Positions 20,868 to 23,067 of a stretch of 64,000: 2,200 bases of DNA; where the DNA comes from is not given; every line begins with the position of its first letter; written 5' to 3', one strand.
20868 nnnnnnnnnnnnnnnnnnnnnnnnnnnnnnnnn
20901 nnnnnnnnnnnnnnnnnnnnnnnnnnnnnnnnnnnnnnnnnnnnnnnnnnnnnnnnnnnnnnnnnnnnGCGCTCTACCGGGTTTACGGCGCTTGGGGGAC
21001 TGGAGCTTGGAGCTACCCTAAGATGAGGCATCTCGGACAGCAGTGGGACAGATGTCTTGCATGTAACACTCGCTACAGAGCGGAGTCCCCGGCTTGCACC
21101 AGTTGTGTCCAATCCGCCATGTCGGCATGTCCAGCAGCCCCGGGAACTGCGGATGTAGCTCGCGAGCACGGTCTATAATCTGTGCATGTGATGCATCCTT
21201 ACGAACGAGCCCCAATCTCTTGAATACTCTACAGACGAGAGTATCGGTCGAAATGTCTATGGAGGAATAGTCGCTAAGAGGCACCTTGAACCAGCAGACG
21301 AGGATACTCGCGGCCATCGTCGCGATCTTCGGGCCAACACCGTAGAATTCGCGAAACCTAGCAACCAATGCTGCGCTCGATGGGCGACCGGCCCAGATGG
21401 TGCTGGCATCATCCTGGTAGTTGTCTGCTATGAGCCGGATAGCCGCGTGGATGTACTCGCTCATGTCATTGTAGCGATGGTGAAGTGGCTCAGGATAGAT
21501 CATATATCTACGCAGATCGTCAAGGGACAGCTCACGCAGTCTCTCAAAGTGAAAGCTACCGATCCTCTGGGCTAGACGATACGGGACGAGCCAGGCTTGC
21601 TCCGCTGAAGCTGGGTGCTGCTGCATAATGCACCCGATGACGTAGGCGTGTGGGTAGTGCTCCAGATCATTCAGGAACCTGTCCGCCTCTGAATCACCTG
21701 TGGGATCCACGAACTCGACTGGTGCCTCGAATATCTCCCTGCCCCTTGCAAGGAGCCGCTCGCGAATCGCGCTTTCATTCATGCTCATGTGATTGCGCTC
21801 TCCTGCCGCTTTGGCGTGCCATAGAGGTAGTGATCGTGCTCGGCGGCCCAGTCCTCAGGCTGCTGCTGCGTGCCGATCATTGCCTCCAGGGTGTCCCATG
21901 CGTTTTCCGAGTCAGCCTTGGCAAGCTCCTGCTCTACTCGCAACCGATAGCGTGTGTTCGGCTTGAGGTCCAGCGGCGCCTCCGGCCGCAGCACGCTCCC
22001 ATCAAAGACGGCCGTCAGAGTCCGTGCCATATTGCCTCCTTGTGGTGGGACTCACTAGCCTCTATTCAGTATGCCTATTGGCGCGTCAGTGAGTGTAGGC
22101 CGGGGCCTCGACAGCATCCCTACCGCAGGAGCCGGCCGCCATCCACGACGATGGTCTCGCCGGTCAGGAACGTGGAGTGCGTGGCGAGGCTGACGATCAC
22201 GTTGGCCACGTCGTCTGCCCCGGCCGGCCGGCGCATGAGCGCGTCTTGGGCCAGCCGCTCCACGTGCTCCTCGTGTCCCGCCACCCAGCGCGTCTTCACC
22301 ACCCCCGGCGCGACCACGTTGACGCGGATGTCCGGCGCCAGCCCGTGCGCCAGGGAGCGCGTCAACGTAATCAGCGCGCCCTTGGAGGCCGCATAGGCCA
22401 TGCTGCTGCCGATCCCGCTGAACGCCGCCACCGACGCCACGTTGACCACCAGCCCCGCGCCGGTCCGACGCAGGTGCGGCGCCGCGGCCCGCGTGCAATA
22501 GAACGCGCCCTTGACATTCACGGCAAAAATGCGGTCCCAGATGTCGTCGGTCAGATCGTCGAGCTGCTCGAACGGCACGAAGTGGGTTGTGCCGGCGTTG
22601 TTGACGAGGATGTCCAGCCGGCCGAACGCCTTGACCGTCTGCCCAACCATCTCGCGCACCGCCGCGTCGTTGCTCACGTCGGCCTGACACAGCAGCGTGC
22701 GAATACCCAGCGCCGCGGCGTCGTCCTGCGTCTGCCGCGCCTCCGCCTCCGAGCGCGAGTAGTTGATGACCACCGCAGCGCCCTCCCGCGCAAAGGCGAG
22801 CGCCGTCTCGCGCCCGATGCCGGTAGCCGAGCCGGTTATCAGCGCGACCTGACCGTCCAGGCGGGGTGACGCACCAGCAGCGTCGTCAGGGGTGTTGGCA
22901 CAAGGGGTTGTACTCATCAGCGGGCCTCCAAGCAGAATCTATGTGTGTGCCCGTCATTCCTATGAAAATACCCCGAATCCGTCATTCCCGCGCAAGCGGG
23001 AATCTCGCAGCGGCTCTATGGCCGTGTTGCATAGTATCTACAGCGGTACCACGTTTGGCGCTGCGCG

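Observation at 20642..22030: DUF104 antitoxin-like gene translationally coupled to an uncharacterised HhH-GPD/FeS DNA glycosylase-fold gene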

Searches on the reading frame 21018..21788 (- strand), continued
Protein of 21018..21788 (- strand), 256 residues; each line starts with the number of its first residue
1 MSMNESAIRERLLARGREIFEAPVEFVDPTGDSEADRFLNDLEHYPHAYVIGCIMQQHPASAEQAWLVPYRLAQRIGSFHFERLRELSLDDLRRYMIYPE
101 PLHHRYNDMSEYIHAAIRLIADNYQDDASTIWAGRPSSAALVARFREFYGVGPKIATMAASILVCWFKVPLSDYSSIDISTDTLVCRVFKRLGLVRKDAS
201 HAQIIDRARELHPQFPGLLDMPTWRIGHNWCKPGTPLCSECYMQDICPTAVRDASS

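Call 55: search_protein_families(library=pfam, proteins=[P0043, P0063, P0011, P0024, P0004, L015:373-789:+, L085:5800-6156:+], max_evalue=0.01)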
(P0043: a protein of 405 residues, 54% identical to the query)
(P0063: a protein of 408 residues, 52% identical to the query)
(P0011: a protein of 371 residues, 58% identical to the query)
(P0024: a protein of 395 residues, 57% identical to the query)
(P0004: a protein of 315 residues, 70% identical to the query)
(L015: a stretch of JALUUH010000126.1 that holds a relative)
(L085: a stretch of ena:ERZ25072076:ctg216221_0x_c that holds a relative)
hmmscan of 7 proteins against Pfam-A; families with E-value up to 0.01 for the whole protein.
P0043 (405 aa): 3 families
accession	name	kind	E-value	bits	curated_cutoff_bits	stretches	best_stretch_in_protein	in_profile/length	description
PF21818.3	DUF6884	-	7.3e-47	159.3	30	1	1-130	4-135/135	Family of unknown function (DUF6884)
PF00730.31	HhH-GPD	-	3.7e-05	24.4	26.2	1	199-349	2-97/108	HhH-GPD superfamily base excision DNA repair protein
PF03883.20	H2O2_YaaD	-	0.0012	18.9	29.6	1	34-103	102-173/236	Peroxide stress protein YaaA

P0063 (408 aa): 3 families
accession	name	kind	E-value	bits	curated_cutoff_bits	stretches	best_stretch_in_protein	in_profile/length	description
PF21818.3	DUF6884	-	4.7e-48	163.2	30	1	5-137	1-135/135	Family of unknown function (DUF6884)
PF00730.31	HhH-GPD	-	7.8e-05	23.4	26.2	1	206-356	2-97/108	HhH-GPD superfamily base excision DNA repair protein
PF03883.20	H2O2_YaaD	-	0.00076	19.5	29.6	1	42-110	103-173/236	Peroxide stress protein YaaA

P0011 (371 aa): 1 family
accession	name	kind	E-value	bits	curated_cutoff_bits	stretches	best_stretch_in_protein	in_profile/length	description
PF00730.31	HhH-GPD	-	9.3e-07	29.6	26.2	1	169-328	1-105/108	HhH-GPD superfamily base excision DNA repair protein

P0024 (395 aa): 1 family
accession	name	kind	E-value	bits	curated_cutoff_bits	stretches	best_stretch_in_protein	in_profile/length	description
PF00730.31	HhH-GPD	-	4e-06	27.6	26.2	1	183-339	1-102/108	HhH-GPD superfamily base excision DNA repair protein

P0004 (315 aa): 1 family
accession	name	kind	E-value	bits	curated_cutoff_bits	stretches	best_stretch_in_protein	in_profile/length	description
PF00730.31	HhH-GPD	-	9.4e-05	23.2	26.2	1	112-272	1-107/108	HhH-GPD superfamily base excision DNA repair protein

L015:373-789:+ (139 aa): 1 family
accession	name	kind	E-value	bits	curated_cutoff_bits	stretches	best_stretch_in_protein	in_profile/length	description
PF21818.3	DUF6884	-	2e-44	151.5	30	1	5-134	1-134/135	Family of unknown function (DUF6884)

L085:5800-6156:+ (119 aa): 1 family
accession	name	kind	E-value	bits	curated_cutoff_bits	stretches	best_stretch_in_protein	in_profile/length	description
PF23855.1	DUF7218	-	0.0034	18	27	1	9-26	11-29/47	Family of unknown function (DUF7218)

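Call 58: search_protein_families(library=pfam, alignment_id=A4, max_evalue=0.00001)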
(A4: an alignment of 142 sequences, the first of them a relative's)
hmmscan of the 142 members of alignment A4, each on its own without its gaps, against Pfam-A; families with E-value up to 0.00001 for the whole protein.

A. member 1, L001:651-2573:+ (641 aa): 5 families
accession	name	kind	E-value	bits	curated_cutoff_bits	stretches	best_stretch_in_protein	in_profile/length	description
PF00580.27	UvrD-helicase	-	3.5e-71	240.5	23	1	7-279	1-270/271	UvrD/REP helicase N-terminal domain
PF13361.12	UvrD_C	-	1.3e-39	137.1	25.6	1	285-621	2-349/350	UvrD-like helicase C-terminal domain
PF13245.12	AAA_19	-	9.4e-20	71.6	25.1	1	11-263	1-132/134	AAA domain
PF13538.12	UvrD_C_2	-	8.5e-07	29.2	27.4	0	558-582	4-28/52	UvrD-like helicase C-terminal domain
PF01443.25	Viral_helicase1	-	5.5e-06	26.8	21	0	558-617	179-226/228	Viral superfamily 1 RNA helicase core domain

B. families by the number of members that match (of 142 scanned): 116 families (the first 25 are shown)
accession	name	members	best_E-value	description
PF21818.3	DUF6884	5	2.8e-51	Family of unknown function (DUF6884)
PF04851.21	ResIII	3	4.4e-41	Type III restriction enzyme, res subunit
PF02384.22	N6_Mtase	2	8.4e-81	N-6 DNA Methylase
PF04313.20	HSDR_N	2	2e-46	Type I restriction enzyme R protein N terminus (HSDR_N)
PF07669.17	Eco57I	2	1.1e-35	Eco57I restriction-modification methylase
PF00254.34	FKBP_C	2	1.1e-32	FKBP-type peptidyl-prolyl cis-trans isomerase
PF00474.23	SSF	2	3e-29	Sodium:solute symporter family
PF00270.35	DEAD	2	1.2e-27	DEAD/DEAH box helicase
PF01555.25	N6_N4_Mtase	2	6.2e-27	DNA methylase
PF01926.29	MMR_HSR1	2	2.6e-16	50S ribosome-binding GTPase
PF01381.28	HTH_3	2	2.8e-09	Helix-turn-helix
PF01134.28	GIDA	1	2.1e-167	Glucose inhibited division protein A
PF00180.25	Iso_dh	1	2.6e-93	Isocitrate/isopropylmalate dehydrogenase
PF20208.3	ARPP-1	1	1e-92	ARG and Rhodanese-Phosphatase-superfamily-associated Protein domain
PF20551.3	DUF6765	1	7.5e-84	Family of unknown function (DUF6765)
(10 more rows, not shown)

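Call 67: search_dna_similar(query=window:21018-21788:-, collection=plasmids, mode=protein, max_evalue=1e-10, max_rows=25)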
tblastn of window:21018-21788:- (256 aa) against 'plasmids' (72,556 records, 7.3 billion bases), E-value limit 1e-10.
No match.

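Call 68: search_dna_similar(query=window:21018-21788:-, collection=phages, mode=protein, max_evalue=1e-10, max_rows=15)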
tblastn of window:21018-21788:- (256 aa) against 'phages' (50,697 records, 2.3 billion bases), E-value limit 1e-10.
No match.

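Call 70: find_encoding_contigs(protein=P0009, flank=5000, max_places=2)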
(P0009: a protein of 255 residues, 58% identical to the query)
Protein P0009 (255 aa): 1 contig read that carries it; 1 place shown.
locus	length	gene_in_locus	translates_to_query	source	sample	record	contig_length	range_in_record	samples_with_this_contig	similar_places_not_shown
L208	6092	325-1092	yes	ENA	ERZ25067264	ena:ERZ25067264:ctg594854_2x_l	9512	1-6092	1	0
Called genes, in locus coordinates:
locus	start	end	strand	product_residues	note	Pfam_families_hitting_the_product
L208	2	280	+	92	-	?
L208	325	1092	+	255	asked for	PF00730:HhH-GPD (weak)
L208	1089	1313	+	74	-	-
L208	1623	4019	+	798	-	PF08378:NERD (weak), PF00069:Pkinase, PF07714:PK_Tyr_Ser-Thr (weak)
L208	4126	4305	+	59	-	-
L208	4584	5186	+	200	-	PF00665:rve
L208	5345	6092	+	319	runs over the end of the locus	PF20275:CTD10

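Call 74: search_protein_families(library=padloc, alignment_id=A4, max_evalue=1e-10)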
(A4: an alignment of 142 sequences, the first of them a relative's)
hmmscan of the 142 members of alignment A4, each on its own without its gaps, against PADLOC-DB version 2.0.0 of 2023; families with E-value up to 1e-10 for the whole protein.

A. member 1, L001:651-2573:+ (641 aa): 45 families (the best 25 are shown)
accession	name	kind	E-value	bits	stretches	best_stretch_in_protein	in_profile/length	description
PDLC00114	GajB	-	8.3e-257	851.8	1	2-639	3-631/635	UrvD helicase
PDLC00132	GajB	-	1.4e-100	335.8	1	6-637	3-623/625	UrvD helicase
PDLC03802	RTasHel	-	2e-81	272.8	2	6-418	5-370/675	DRT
PDLC00117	GajB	-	1.6e-80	269.3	1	8-637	17-596/604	UrvD helicase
PDLC00103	GajB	-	5.3e-66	221.8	1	6-622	16-579/612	UrvD helicase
PDLC00127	GajB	-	8.3e-58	194.3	1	3-619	5-566/594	UrvD helicase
PDLC00107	GajB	-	1.1e-51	174.1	1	183-394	178-384/587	UrvD helicase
PDLC00130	GajB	-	7e-51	171.2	2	6-385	3-365/589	UrvD helicase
PDLC00104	GajB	-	3e-50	169.5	1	10-618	6-562/574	UrvD helicase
PDLC00121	GajB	-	3.6e-47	159.2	1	9-384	8-361/565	UrvD helicase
PDLC00123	GajB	-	5.9e-47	158.5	2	192-405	148-353/540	UrvD helicase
PDLC00134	GajB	-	1.1e-39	134.8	1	10-427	19-422/431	UrvD helicase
PDLC00122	GajB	-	1.1e-38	131.5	2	203-381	145-310/502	UrvD helicase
PDLC00138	GajB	-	3.6e-37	126.3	1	203-622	203-570/581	UrvD helicase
PDLC00144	GajB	-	3.8e-37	126.1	1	191-421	131-363/559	UrvD helicase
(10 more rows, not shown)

B. families by the number of members that match (of 142 scanned): 170 families (the first 25 are shown)
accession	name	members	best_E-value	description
PDLC04712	PDC-M57A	5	3.7e-59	-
PDLC04134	mad2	3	1.2e-32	mads_2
PDLC04714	PDC-M57B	2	2.5e-76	-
PDLC03021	MTase_I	2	2.3e-39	Type I methyltransferase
PDLC04713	PDC-M57B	2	3e-19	-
PDLC03353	MTase_II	2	2.2e-18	Type II methyltransferase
PDLC02707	PbeA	2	1.3e-15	PbeA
PDLC03387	MTase_II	2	4.6e-14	Type II methyltransferase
PDLC03048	REase_I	1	0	Type I restriction enzyme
PDLC00114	GajB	1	8.3e-257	UrvD helicase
PDLC03604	REase_MTase_IIG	1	9e-201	Type IIG restriction enzyme-methyltransferase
PDLC03325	MTase_II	1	1.4e-180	Type II methyltransferase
PDLC03043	REase_I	1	8.4e-170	Type I restriction enzyme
PDLC02864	DpdF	1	7.4e-134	DpdF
PDLC02861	DpdF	1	2.1e-122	DpdF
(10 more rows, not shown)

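Call 77: search_protein_families(library=padloc, proteins=[L074:2828-3922:-, L043:5001-6383:-, L015:373-789:+, L010:149-667:+, P0043, L056:2971-3831:+, L015:791-1555:+, L074:1983-2747:+], max_evalue=0.001)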
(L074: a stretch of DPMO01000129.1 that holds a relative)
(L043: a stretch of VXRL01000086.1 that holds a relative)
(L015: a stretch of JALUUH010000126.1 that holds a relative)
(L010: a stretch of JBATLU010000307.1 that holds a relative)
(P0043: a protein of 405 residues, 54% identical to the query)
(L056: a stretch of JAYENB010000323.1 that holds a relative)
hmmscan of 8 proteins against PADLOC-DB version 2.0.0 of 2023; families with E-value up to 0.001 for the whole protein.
L074:2828-3922:- (365 aa): 2 families
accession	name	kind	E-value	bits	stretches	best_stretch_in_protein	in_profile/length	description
PDLC04714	PDC-M57B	-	2.5e-76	254.5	1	128-355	3-231/238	-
PDLC04713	PDC-M57B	-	3e-19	67.5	1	162-341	28-194/211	-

L043:5001-6383:- (461 aa): 0 families

L015:373-789:+ (139 aa): 3 families
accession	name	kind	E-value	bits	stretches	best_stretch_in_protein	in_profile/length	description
PDLC04712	PDC-M57A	-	3.7e-59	197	1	3-136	2-135/138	-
PDLC02815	DpdC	-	7.4e-06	23.6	1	15-88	49-121/312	DpdC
PDLC02818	DpdC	-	0.00043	17.6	1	19-76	55-111/319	DpdC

L010:149-667:+ (173 aa): 2 families
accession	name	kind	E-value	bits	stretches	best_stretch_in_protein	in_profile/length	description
PDLC04712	PDC-M57A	-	6.3e-43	144.4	1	37-171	3-135/138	-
PDLC02815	DpdC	-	2.8e-06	25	1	46-102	47-103/312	DpdC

P0043 (405 aa): 2 families
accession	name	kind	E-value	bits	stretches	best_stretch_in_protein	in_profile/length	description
PDLC04712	PDC-M57A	-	2.4e-40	136.1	1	1-131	7-135/138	-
PDLC02815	DpdC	-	3.5e-06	24.7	1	8-61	49-102/312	DpdC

L056:2971-3831:+ (287 aa): 0 families

L015:791-1555:+ (255 aa): 0 families

L074:1983-2747:+ (255 aa): 0 families

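Call 78: search_protein_families(library=pfam, proteins=[L074:2828-3922:-, L208:1089-1310:+, L025:3654-4004:+, L087:4460-4702:+], max_evalue=0.01)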
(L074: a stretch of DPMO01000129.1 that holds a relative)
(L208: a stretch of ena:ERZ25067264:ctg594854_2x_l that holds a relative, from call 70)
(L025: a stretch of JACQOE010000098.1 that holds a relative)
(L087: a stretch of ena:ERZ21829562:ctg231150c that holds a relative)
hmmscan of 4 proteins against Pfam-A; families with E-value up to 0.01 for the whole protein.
L074:2828-3922:- (365 aa): 0 families

L208:1089-1310:+ (74 aa): 0 families

L025:3654-4004:+ (117 aa): 5 families
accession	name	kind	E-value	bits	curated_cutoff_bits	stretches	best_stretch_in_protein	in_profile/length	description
PF15731.11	MqsA_antitoxin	-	1.6e-07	32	30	1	46-108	65-127/131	Antitoxin component of bacterial toxin-antitoxin system, MqsA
PF01381.28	HTH_3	-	5.3e-06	26.8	23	1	56-91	2-37/55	Helix-turn-helix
PF13560.12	HTH_31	-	6.7e-05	23.6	27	1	56-91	7-43/64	Helix-turn-helix domain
PF12844.13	HTH_19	-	0.00049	20.4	30.2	1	57-99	6-46/64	Helix-turn-helix domain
PF01918.27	Alba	-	0.0087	16.3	25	0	25-62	14-52/66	Alba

L087:4460-4702:+ (81 aa): 0 families

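Call 95: find_related_loci(query=A1, collection=viral_contigs, flank=4000)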
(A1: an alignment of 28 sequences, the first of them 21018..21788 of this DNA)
Query A1 (256 aa) in viral_contigs; peptide patterns used: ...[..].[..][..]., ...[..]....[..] (x = any residue, [..] = any of these).
37 stretches matched a pattern; 14 encode a relative of the query (tblastn E <= 1e-3); 14 distinct loci.
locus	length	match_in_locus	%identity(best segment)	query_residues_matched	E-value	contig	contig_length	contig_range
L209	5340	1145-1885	52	3-250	3e-85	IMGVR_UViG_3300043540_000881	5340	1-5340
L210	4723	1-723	52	11-252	1e-82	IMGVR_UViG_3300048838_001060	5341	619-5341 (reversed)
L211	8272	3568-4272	47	12-247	2e-68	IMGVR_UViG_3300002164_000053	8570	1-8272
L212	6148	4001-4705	47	12-247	3e-68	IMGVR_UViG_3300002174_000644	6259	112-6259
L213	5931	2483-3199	47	12-251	6e-68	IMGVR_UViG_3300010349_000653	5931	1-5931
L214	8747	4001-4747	45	2-250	5e-67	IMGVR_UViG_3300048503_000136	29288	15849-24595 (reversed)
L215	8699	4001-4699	44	16-253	1e-58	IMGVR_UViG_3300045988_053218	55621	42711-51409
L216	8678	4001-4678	44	16-251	2e-57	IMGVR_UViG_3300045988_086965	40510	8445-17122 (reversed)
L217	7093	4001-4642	47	36-251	3e-57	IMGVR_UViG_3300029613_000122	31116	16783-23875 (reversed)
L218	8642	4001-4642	46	36-251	8e-57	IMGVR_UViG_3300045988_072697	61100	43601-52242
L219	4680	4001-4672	40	33-251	2e-48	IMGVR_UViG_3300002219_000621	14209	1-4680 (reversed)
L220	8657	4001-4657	37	34-247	2e-43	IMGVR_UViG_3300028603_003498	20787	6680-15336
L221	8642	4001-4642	46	34-248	1e-56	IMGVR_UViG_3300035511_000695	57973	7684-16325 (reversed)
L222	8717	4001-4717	47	12-251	6e-68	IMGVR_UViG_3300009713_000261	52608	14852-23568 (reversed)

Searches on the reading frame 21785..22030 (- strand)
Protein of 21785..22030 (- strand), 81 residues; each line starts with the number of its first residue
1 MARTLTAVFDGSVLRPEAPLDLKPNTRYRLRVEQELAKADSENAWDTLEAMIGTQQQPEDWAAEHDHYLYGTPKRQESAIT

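Call 3: search_protein_families(library=pfam, proteins=[window:21785-22030:-], max_evalue=1)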
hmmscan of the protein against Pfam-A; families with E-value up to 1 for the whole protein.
window:21785-22030:- (81 aa): 1 family
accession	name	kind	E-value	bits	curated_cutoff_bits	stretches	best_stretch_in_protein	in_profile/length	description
PF01954.22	AF2212-like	-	0.0073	17.2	21.6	1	1-37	1-35/59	AF2212-like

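Call 4: search_protein_families(library=ncbifam, proteins=[window:21785-22030:-], max_evalue=1)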
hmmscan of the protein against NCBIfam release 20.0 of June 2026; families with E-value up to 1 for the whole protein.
window:21785-22030:- (81 aa): 1 family
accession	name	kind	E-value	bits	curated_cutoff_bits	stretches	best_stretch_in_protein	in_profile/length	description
NF041539.1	choice_anch_R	domain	0.046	13.7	30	1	10-65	80-128/155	choice-of-anchor R domain-containing protein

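Call 5: search_protein_families(library=padloc, proteins=[window:21785-22030:-], max_evalue=1)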
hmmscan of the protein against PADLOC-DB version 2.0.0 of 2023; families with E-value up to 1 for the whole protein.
window:21785-22030:- (81 aa): 0 families

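Call 6: search_protein_families(library=phrogs, proteins=[window:21785-22030:-], max_evalue=1)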
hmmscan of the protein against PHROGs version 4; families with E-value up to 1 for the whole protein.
window:21785-22030:- (81 aa): 1 family
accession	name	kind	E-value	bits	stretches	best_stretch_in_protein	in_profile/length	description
phrog_33102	-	unknown function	0.13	13.3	1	29-60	35-66/77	-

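Call 22: find_homologous_proteins(query=window:21785-22030:-, max_evalue=0.01)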
Query window:21785-22030:- (81 aa): 280 proteins with E <= 0.01 among 280 candidates; the best 120 are listed.
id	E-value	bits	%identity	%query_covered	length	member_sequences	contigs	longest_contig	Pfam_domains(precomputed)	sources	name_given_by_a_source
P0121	1.4e-45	170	95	100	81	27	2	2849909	-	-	-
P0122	5.3e-31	124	70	98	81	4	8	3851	-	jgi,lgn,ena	-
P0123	8.9e-30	120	67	94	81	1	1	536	-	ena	-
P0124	1.7e-29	119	65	96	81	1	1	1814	-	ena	-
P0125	1.8e-29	119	65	98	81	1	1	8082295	-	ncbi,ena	-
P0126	3.1e-29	118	67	98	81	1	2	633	-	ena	-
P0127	6.5e-29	117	64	100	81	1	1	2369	-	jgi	jgi:hypothetical protein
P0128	8.2e-29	117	70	94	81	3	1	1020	PF01954.23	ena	-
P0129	1.5e-28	116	66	95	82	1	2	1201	-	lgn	-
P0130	1.6e-28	116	63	98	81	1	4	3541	-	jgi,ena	-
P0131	4.1e-28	115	65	95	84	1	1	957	PF01954.23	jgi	jgi:hypothetical protein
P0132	4.3e-28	115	67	98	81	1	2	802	-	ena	-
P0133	5.4e-28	114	67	94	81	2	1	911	-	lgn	-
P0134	5.9e-28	114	65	98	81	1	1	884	-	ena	-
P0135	6.3e-28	114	62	98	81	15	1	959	-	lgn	-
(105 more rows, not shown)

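Call 24: find_related_loci(query=A2, collection=metagenome_contigs, flank=3000)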
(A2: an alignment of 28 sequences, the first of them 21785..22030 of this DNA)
Query A2 (81 aa) in metagenome_contigs; peptide patterns used: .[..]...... (x = any residue, [..] = any of these).
563 stretches matched a pattern; 487 encode a relative of the query (tblastn E <= 1e-3); the best 80 are kept; 80 distinct loci.
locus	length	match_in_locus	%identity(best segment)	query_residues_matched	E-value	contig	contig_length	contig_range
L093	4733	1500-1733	71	1-78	3e-36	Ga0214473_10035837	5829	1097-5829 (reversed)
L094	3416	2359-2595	66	1-79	5e-36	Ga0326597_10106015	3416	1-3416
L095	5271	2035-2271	66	1-79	5e-36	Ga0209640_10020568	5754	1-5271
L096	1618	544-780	65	1-79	3e-35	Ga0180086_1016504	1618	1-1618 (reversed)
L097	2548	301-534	65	1-78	1e-34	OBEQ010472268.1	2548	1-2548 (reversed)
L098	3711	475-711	63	1-79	1e-34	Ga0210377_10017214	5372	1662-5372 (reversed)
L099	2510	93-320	64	1-76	3e-33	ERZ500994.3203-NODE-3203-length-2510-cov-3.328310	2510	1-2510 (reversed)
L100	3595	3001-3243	62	1-81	2e-33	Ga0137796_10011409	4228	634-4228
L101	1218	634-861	64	1-76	6e-34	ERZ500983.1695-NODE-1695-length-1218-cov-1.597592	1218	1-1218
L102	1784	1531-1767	63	1-79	2e-33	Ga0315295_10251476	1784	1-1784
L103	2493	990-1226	63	1-79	2e-33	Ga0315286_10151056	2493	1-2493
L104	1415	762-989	64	1-76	2e-33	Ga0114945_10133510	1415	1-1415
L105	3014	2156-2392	62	1-79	2e-32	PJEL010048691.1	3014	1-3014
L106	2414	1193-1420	63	1-76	7e-32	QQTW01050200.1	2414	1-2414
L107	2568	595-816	66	2-75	8e-32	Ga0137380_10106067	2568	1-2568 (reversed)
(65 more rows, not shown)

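Call 27: search_protein_families(library=pfam, alignment_id=A3, max_evalue=0.01)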
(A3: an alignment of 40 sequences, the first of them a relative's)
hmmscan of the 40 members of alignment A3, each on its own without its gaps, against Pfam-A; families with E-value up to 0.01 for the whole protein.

A. member 1, L103:1232-1654:+ (141 aa): 1 family
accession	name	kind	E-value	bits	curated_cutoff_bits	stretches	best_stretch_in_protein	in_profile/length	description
PF01850.27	PIN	-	1.2e-11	45.7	23.6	1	7-131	2-119/120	PIN domain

B. families by the number of members that match (of 40 scanned): 17 families
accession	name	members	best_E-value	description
PF01850.27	PIN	32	2.4e-12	PIN domain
PF13470.12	PIN_3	3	0.00088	PIN domain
PF01580.24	FtsK_SpoIIIE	1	3.4e-61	FtsK/SpoIIIE family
PF00941.27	FAD_binding_5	1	2.5e-39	FAD binding domain in molybdopterin dehydrogenase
PF09397.16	FtsK_gamma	1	2.8e-23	Ftsk gamma domain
PF17854.6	FtsK_alpha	1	1.1e-22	FtsK alpha domain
PF03450.22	CO_deh_flav_C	1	2.1e-19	CO dehydrogenase flavoprotein C-terminal domain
PF25199.1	nSTAND_NTPase5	1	6.9e-06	Novel STAND NTPase 5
PF01935.23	DUF87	1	1.3e-05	Helicase HerA, central domain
PF13491.11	FtsK_4TM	1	1.5e-05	4TM region of DNA translocase FtsK/SpoIIIE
PF07693.20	KAP_NTPase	1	2.3e-05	KAP family P-loop domain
PF13191.12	AAA_16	1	5.3e-05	AAA ATPase domain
PF12846.13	AAA_10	1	0.00034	AAA-like domain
PF20703.3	nSTAND1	1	0.0014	Novel STAND NTPase 1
PF04665.18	Pox_A32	1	0.003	Poxvirus A32 protein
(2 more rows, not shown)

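Call 85: search_solved_structures(query=A2, max_evalue=10, show_alignments=2)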
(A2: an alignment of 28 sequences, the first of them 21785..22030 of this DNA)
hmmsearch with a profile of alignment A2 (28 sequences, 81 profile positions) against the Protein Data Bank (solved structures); distinct sequences matched with E-value up to 10: 4.
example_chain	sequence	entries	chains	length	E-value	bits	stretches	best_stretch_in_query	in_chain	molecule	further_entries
2nwt_A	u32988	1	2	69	0.012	19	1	1-40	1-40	UPF0165 protein AF_2212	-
6ysz_A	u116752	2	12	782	0.62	13.5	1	19-55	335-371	Internal virion protein gp15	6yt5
7eyb_A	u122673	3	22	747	0.64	13.5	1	19-55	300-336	Internal virion protein gp15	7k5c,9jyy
2inn_L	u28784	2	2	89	0.96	12.9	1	22-69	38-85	Phenol hydroxylase component phM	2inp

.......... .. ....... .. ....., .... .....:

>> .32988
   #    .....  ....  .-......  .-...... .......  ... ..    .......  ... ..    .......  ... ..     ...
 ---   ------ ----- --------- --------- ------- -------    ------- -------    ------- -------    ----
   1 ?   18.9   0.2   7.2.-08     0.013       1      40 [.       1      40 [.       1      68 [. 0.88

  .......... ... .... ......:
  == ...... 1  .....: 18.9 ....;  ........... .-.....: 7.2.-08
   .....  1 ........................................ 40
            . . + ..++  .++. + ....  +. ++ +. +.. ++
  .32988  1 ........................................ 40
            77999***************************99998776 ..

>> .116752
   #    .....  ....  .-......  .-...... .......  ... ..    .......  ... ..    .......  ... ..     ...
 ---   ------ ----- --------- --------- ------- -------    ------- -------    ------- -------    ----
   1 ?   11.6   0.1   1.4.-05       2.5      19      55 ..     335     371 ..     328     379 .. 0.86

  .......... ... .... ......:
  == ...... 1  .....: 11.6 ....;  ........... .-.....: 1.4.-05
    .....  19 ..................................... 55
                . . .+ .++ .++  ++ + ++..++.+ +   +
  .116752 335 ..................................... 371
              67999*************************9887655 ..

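Call 97: search_protein_families(library=pfam, alignment_id=A2, max_evalue=0.01)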
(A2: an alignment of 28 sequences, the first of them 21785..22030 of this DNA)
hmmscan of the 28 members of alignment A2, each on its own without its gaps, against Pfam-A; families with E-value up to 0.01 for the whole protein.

A. member 1, window:21785-22030:- (81 aa): 1 family
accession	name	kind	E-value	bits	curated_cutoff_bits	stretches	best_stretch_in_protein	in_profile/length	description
PF01954.22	AF2212-like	-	0.0073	17.2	21.6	1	1-37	1-35/59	AF2212-like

B. families by the number of members that match (of 28 scanned): 1 family
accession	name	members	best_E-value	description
PF01954.22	AF2212-like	22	6e-06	AF2212-like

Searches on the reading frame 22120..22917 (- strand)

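Call 3: search_protein_families(library=pfam, proteins=[window:22120-22917:-], max_evalue=1)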
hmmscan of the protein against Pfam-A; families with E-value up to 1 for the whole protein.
window:22120-22917:- (265 aa): 6 families
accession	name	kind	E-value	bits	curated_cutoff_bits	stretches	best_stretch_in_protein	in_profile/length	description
PF13561.12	adh_short_C2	-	3.8e-57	194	27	1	29-261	1-234/236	Enoyl-(Acyl carrier protein) reductase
PF00106.31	adh_short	-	2.1e-55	187.7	26.6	1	23-215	1-190/195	short chain dehydrogenase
PF08659.16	KR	-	8.3e-17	62.1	22.6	1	25-188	3-162/180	KR domain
PF23441.1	SDR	-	0.0024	17.8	27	1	132-211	120-199/258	SDR-like rossmann domain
PF01370.27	Epimerase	-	0.005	16.7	20.9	1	25-93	1-62/240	NAD dependent epimerase/dehydratase family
PF02882.25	THF_DHG_CYH_C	-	0.099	12.4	27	1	19-87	33-104/160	Tetrahydrofolate dehydrogenase/cyclohydrolase, NAD(P)-binding domain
